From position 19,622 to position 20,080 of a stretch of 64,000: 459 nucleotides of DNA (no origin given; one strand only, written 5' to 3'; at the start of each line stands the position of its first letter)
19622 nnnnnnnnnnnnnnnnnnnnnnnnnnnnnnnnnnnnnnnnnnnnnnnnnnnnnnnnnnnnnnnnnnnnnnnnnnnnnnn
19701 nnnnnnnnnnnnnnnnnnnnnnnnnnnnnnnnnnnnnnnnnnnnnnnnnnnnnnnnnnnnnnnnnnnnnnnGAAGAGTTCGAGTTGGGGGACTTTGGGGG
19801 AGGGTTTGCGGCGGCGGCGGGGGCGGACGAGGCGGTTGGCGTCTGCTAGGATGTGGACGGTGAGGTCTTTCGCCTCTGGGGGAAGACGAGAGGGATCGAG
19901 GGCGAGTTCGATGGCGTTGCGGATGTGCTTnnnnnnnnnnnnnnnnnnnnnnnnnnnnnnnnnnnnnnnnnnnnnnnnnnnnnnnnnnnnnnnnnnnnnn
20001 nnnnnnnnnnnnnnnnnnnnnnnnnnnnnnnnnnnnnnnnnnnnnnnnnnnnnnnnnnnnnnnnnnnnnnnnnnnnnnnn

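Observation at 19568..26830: Conserved micro-ORF family inside the module, with evidence of protein-level constraint but mostly decayed copies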

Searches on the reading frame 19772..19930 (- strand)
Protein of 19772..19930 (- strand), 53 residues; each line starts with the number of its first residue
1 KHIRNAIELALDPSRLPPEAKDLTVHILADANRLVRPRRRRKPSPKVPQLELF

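Call 39: search_solved_structures(query=A3, max_evalue=10)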
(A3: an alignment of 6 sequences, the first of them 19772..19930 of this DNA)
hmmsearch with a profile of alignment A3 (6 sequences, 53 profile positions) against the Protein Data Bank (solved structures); distinct sequences matched with E-value up to 10: 3.
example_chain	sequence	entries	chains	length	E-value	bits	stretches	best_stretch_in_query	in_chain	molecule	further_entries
4zdw_B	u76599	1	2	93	0.58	14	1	13-42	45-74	Rab guanine nucleotide exchange factor SEC2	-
2eqb_B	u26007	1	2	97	0.64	13.9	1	13-42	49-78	Rab guanine nucleotide exchange factor SEC2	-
2e7s_A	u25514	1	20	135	0.67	13.8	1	13-39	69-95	Rab guanine nucleotide exchange factor SEC2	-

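Call 40: search_protein_families(library=phrogs, proteins=[window:19772-19930:-], max_evalue=1)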
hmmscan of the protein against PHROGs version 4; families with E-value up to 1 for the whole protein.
window:19772-19930:- (53 aa): 1 family
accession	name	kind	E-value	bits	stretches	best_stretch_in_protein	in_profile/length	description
phrog_16250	-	unknown function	0.27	12.9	1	1-27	45-71/88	-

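Call 43: predict_structure(alignment_id=A3)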
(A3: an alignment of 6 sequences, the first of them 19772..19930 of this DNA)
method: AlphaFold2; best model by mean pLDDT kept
length: 53 residues; sequences in the alignment: 6
mean_pLDDT: 68.5   pTM: 0.31
mean pLDDT of the five models: 68.5, 66.9, 64.0, 63.9, 63.7
residues with pLDDT >= 90: 0; 70-90: 25; 50-70: 28; < 50: 0
segments of 3 or more residues with pLDDT < 50: none
pLDDT, mean of each block of 10 residues (from residue 1): 71 70 76 70 59 56
secondary structure, 60 per line:
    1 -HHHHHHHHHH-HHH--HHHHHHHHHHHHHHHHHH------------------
elements in order: H2-11 H18-35

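Call 49: fold_search(model_id=the predicted structure, library=pdb)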
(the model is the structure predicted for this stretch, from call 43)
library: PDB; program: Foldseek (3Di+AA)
matches with E <= 10: 0; with E <= 0.001: 0
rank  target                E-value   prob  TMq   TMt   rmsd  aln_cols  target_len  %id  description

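Call 55: search_protein_representatives(alignment_id=A3)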
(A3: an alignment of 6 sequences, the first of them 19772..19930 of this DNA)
Query: 6 sequences, 53 profile positions. Proteins with E-value up to 0.001 (for the whole library): 7; up to 1e-10: 3; up to 1e-30: 0. The best 7 are listed.
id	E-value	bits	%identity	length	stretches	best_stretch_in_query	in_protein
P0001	1.1e-26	109.2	-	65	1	1-53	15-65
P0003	5.8e-26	106.9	-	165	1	1-53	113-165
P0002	1.5e-19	86.4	-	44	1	1-37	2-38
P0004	6.7e-07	45.9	-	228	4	16-35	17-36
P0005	7.0e-05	39.4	-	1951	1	6-32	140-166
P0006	2.9e-04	37.4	-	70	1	1-53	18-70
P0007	8.9e-04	35.9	-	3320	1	7-32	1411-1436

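Call 57: find_encoding_contigs(protein=P0003, flank=10000, max_places=6)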
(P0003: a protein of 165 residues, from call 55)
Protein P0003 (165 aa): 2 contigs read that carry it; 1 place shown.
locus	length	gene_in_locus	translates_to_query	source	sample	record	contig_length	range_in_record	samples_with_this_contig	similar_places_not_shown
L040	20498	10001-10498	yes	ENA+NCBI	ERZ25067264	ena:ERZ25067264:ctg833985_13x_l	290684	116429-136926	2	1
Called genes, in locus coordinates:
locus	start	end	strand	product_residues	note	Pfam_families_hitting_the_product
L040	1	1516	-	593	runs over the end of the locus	-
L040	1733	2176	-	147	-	PF13701:DDE_Tnp_1_4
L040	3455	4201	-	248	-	-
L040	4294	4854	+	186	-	-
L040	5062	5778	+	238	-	PF01726:LexA_DNA_bind, PF00717:Peptidase_S24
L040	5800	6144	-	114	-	-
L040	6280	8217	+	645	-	PF08238:Sel1, PF03544:TonB_C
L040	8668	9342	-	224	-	-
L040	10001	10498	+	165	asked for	-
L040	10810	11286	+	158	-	PF01152:Bac_globin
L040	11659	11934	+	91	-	-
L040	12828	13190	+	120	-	-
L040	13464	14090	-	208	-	PF03544:TonB_C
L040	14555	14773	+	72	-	-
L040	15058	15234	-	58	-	-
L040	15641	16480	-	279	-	PF08668:HDOD, PF01966:HD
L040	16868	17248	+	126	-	PF02566:OsmC (weak)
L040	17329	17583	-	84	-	-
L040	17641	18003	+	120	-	-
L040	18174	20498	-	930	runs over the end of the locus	PF13510:Fer2_4, PF10588:NADH-G_4Fe-4S_3, PF12838:Fer4_7, PF13187:Fer4_9 (weak), PF22117:Fer4_Nqo3 (weak), PF04879:Molybdop_Fe4S4, PF00384:Molybdopterin, PF01568:Molydop_binding, +2 more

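Call 58: find_encoding_contigs(protein=P0006, flank=10000, max_places=6)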
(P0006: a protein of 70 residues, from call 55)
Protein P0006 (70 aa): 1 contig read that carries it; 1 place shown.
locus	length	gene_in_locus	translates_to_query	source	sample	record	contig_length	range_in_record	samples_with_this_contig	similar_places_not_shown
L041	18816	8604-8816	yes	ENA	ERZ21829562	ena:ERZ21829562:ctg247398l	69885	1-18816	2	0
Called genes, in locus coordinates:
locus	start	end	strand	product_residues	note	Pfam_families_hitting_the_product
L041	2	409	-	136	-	?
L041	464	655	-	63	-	-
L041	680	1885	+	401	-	PF13384:HTH_23 (weak), PF13518:HTH_28, PF13551:HTH_29 (faint), PF13565:HTH_32, PF00665:rve, PF13683:rve_3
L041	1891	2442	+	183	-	-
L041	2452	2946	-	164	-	-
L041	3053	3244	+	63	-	-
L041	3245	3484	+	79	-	-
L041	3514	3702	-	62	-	-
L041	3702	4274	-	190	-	-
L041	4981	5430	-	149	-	-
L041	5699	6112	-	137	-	-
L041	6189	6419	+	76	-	-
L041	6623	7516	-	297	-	PF13289:SIR2_2 (weak)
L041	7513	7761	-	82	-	-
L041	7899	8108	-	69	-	-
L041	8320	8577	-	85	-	-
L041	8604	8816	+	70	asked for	-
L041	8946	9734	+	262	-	-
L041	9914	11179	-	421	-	PF14690:Zn_ribbon_ISL3 (weak), PF13542:HTH_Tnp_ISL3, PF01610:DDE_Tnp_ISL3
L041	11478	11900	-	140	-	-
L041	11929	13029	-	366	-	PF00884:Sulfatase, PF01676:Metalloenzyme (weak), PF16347:SGSH_C (weak)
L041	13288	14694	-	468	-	PF00884:Sulfatase, PF16347:SGSH_C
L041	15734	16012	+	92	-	PF05015:HigB-like_toxin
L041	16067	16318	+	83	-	PF01381:HTH_3, PF13443:HTH_26 (weak), PF20432:Xre-like-HTH (weak)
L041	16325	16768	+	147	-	PF10543:ORF6N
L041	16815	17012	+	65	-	-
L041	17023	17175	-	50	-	-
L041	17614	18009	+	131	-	-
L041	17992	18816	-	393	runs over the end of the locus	PF01548:DEDD_Tnp_IS110 (weak), PF02371:Transposase_20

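Call 62: find_homologous_proteins(query=P0003, max_evalue=0.01)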
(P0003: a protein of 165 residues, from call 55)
Query P0003 (165 aa): 1 proteins with E <= 0.01 among 50 candidates.
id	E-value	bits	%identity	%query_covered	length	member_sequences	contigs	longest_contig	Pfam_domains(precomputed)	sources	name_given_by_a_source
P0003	1.8e-108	378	100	100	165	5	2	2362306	-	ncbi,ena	-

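Call 63: search_protein_families(library=pfam, proteins=[P0003, P0006, L040:8668-9342:-, L041:8946-9734:+, L041:8320-8577:-], max_evalue=1)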
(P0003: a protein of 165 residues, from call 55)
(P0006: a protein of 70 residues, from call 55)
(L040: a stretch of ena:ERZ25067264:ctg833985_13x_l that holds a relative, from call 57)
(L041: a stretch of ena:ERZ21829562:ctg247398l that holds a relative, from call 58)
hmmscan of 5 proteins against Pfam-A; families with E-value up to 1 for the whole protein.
P0003 (165 aa): 0 families

P0006 (70 aa): 1 family
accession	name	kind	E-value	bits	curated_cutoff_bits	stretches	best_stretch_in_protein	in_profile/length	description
PF16662.10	FLYWCH_u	-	0.24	11.8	36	1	50-60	27-37/38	FLYWCH-type zinc finger-containing protein 1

L040:8668-9342:- (224 aa): 2 families
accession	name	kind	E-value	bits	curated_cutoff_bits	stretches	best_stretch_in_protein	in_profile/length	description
PF07589.16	PEP-CTERM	-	0.017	15.6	20.7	1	185-204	1-20/24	PEP-CTERM motif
PF07738.19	Sad1_UNC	-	0.22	12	22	1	112-171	57-116/132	Sad1 / UNC-like C-terminal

L041:8946-9734:+ (262 aa): 1 family
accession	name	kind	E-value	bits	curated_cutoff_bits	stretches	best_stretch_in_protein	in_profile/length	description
PF17387.8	Glyco_hydro_59M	-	0.14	12.8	28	1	174-239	37-101/116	Glycosyl hydrolase family 59 central domain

L041:8320-8577:- (85 aa): 0 families

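Call 72: find_related_loci(query=P0006, collection=metagenome_contigs, flank=8000)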
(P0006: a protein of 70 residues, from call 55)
Query P0006 (70 aa) in metagenome_contigs; peptide patterns used: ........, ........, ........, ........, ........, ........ (x = any residue, [..] = any of these).
600 stretches matched a pattern (row limit reached: there are more); 4 encode a relative of the query (tblastn E <= 1e-3); 4 distinct loci.
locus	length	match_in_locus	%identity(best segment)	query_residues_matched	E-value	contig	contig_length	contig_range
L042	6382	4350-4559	43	3-70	4e-13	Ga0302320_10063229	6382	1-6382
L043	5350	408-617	43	3-70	4e-13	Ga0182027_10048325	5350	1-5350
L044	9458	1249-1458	43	3-70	3e-12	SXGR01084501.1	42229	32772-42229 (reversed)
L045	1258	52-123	67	3-26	1e-7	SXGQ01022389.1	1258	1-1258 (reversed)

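Call 73: find_related_loci(query=P0003, collection=viral_contigs, flank=8000)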
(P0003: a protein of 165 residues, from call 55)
Query P0003 (165 aa) in viral_contigs; peptide patterns used: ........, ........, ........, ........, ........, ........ (x = any residue, [..] = any of these).
3 stretches matched a pattern, but none encodes a relative of the query by tblastn (E <= 1e-3).

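Call 78: search_protein_families(library=pfam, proteins=[L042:3106-4074:+, L042:4035-4562:+, L044:96-944:+, L044:952-1461:+, L042:4856-6034:-], max_evalue=0.1)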
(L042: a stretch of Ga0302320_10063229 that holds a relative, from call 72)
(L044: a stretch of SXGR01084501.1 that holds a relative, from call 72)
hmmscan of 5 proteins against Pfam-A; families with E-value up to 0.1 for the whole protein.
L042:3106-4074:+ (322 aa): 16 families
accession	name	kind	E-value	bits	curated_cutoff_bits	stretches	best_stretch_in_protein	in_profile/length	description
PF13401.12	AAA_22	-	3.8e-15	56.8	27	1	92-215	7-130/130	AAA domain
PF13604.12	AAA_30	-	6.1e-07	29.8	27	1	92-210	20-126/191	AAA domain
PF13191.12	AAA_16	-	2.5e-05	25.3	32.6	1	92-191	26-156/167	AAA ATPase domain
PF07728.20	AAA_5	-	0.00011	22.6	22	1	94-187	3-86/139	AAA domain (dynein-related subfamily)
PF00004.35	AAA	-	0.00038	21.4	21.2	1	95-182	3-72/131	ATPase family associated with various cellular activities (AAA)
PF09848.15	SLFN-g3_helicase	-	0.002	17.9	24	1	94-181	5-93/354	Schlafen group 3, DNA/RNA helicase domain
PF12775.13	AAA_7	-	0.0073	16.3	25.8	1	86-138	29-81/181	P-loop containing dynein motor region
PF00580.27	UvrD-helicase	-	0.0082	16.3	23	1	158-209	203-248/271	UvrD/REP helicase N-terminal domain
PF13245.12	AAA_19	-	0.013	16.1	25.1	1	93-209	14-126/134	AAA domain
PF04851.21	ResIII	-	0.017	15.5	22.5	1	77-138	9-73/164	Type III restriction enzyme, res subunit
PF25201.1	nSTAND6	-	0.018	15.5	27.7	1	94-181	22-115/148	Novel STAND NTPase 6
PF00158.32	Sigma54_activat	-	0.019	15.1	20.2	1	72-125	4-57/168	Sigma-54 interaction domain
PF05673.19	DUF815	-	0.046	13.3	23.8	1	88-139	50-102/249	Protein of unknown function (DUF815)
PF17864.7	AAA_lid_4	-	0.051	13.8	27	0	262-309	24-71/74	RuvB AAA lid domain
PF13173.12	AAA_14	-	0.066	13.7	27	0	94-181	6-76/129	AAA domain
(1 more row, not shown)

L042:4035-4562:+ (175 aa): 1 family
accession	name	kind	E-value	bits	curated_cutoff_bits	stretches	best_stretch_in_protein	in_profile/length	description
PF07484.17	Collar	-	0.0092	16.4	24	1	55-76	10-31/57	Phage Tail Collar Domain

L044:96-944:+ (282 aa): 8 families
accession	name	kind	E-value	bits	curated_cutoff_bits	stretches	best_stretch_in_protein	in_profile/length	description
PF13401.12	AAA_22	-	1.3e-12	48.6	27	1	54-178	6-130/130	AAA domain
PF13191.12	AAA_16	-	0.0031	18.5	32.6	1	55-108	26-85/167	AAA ATPase domain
PF25201.1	nSTAND6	-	0.0084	16.6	27.7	1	57-168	22-142/148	Novel STAND NTPase 6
PF02463.25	SMC_N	-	0.017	15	40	1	57-90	28-61/220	RecF/RecN/SMC N terminal domain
PF13671.12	AAA_33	-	0.033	14.9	27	1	57-87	3-30/143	AAA domain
PF17864.7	AAA_lid_4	-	0.045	14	27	1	223-272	22-71/74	RuvB AAA lid domain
PF12775.13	AAA_7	-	0.067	13.2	25.8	0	46-96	26-76/181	P-loop containing dynein motor region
PF00004.35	AAA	-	0.099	13.5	21.2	0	58-124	3-50/131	ATPase family associated with various cellular activities (AAA)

L044:952-1461:+ (169 aa): 1 family
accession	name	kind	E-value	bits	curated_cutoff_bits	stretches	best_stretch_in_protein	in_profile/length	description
PF12462.13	Helicase_IV_N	-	0.0083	16.5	24.5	1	79-141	69-131/163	DNA helicase IV / RNA helicase N terminal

L042:4856-6034:- (392 aa): 4 families
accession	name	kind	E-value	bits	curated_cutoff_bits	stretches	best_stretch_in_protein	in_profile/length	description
PF01381.28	HTH_3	-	1.1e-05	25.7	23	1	91-136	1-47/55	Helix-turn-helix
PF12844.13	HTH_19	-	4e-05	23.9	30.2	0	90-128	3-40/64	Helix-turn-helix domain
PF13560.12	HTH_31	-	0.00046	20.9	27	1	88-128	3-45/64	Helix-turn-helix domain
PF00583.31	Acetyltransf_1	-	0.016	15.9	20.7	1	215-325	3-87/116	Acetyltransferase (GNAT) family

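Call 79: search_protein_families(library=pfam, proteins=[L042:1971-3236:+, L042:1255-1863:+, L042:806-1177:+, L042:34-492:+, L042:1799-2656:+], max_evalue=0.01)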
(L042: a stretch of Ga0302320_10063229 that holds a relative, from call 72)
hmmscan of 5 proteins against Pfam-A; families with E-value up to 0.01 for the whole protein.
L042:1971-3236:+ (421 aa): 6 families
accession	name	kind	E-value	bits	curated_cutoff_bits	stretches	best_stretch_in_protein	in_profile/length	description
PF00665.32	rve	-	6.8e-15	55.6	32.6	1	162-261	4-101/102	Integrase core domain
PF13565.12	HTH_32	-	2e-09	38.3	33.7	1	56-133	1-73/73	Homeodomain-like domain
PF01498.24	HTH_Tnp_Tc3_2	-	0.00028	21.5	31.5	1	93-145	3-51/72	Transposase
PF13683.12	rve_3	-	0.0012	18.9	26.5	1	251-319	2-67/67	Integrase core domain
PF24764.1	rva_4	-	0.0017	18.5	26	1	157-240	2-78/194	Integrase core domain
PF09299.17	Mu-transpos_C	-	0.008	16.6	21.7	0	342-391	3-53/61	Mu transposase, C-terminal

L042:1255-1863:+ (202 aa): 1 family
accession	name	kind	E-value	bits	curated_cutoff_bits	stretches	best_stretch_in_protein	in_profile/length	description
PF20020.4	DUF6431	-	3.4e-08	33.6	26.6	1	50-122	1-70/82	Domain of unknown function (DUF6431)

L042:806-1177:+ (123 aa): 0 families

L042:34-492:+ (152 aa): 0 families

L042:1799-2656:+ (285 aa): 0 families

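Call 82: search_protein_families(library=ncbifam, proteins=[L042:1255-1863:+, L042:1971-3236:+, L042:3106-4074:+, L042:4035-4562:+, L044:952-1461:+, P0003], max_evalue=0.01)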
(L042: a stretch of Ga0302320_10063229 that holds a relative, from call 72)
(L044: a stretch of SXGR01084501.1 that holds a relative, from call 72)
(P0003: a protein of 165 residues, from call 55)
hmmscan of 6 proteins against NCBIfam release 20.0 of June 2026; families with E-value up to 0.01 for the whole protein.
L042:1255-1863:+ (202 aa): 0 families

L042:1971-3236:+ (421 aa): 5 families
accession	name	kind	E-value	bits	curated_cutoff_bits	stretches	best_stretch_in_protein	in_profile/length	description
NF033577.2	transpos_IS481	equivalog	2.8e-57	194.4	224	1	51-323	24-284/284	IS481 family transposase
NF033516.0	transpos_IS3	equivalog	9.3e-22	77.8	160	1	87-320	132-366/369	IS3 family transposase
NF033546.1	transpos_IS21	equivalog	1.8e-18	67.1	160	1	201-325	151-284/294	IS21 family transposase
NF033594.2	transpos_ISNCY_2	equivalog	3.7e-17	62.6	250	1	184-367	145-329/368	ISNCY family transposase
NF033545.0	transpos_IS630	equivalog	5.1e-08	32.7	100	1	54-141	26-113/299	IS630 family transposase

L042:3106-4074:+ (322 aa): 4 families
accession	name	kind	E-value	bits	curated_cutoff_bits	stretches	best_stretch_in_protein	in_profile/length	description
TIGR03015.1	pepcterm_ATPase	hypoth_equivalog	4.8e-23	81.9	324.5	1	94-304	47-261/269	XrtA/PEP-CTERM system-associated ATPase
TIGR03420.1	DnaA_homol_Hda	equivalog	0.001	18.6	194.8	0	71-131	17-79/226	DnaA regulatory inactivator Hda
NF047389.1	ATPase_Sll1717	subfamily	0.0041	16.3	75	0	235-307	259-347/454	P-loop ATPase, Sll1717 family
NF000868.0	PRK00080.1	equivalog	0.0044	16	282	1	220-309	164-250/330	Holliday junction branch migration DNA helicase RuvB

L042:4035-4562:+ (175 aa): 0 families

L044:952-1461:+ (169 aa): 0 families

P0003 (165 aa): 0 families
